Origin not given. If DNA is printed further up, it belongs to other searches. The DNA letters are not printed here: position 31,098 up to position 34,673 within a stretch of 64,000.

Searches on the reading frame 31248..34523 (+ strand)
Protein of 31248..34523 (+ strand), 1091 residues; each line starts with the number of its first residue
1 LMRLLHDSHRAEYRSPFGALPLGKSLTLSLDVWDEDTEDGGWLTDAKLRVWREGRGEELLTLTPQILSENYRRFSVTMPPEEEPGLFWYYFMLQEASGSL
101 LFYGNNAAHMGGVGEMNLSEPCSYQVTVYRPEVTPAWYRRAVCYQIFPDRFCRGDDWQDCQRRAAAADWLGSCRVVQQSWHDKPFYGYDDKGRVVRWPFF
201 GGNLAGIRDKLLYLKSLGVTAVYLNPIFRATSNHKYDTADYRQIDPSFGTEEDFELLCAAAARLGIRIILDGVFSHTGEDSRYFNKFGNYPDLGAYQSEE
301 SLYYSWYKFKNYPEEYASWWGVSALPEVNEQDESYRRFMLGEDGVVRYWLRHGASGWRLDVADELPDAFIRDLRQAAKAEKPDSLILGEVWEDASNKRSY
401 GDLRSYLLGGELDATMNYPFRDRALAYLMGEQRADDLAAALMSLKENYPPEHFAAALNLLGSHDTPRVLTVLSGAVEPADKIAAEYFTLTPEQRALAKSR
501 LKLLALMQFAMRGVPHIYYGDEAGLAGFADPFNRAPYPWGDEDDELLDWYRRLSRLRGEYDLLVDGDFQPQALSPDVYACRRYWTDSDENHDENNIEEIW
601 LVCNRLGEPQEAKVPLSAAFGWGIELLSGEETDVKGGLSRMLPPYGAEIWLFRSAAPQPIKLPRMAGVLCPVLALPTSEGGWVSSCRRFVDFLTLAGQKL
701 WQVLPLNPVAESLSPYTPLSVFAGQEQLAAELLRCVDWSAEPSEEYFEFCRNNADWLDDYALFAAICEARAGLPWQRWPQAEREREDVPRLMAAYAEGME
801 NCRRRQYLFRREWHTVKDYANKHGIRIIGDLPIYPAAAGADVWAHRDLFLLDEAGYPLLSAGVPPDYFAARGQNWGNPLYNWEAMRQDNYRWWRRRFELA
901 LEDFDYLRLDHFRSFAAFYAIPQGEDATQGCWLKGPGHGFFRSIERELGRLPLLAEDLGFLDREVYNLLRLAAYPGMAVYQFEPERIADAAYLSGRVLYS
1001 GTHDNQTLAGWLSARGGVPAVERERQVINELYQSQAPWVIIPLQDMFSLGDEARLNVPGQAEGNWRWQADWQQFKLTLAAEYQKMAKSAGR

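Call 70: search_protein_families(library=pfam, proteins=[window:31248-34523:+], max_evalue=0.00001)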
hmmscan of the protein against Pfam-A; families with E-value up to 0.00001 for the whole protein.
window:31248-34523:+ (1091 aa): 2 families
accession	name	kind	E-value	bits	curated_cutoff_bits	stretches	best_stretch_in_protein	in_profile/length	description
PF02446.23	Glyco_hydro_77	-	5.6e-115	385.3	25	2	740-1073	107-463/465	4-alpha-glucanotransferase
PF00128.31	Alpha-amylase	-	7.2e-58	197.3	22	1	145-528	1-359/446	Alpha amylase, catalytic domain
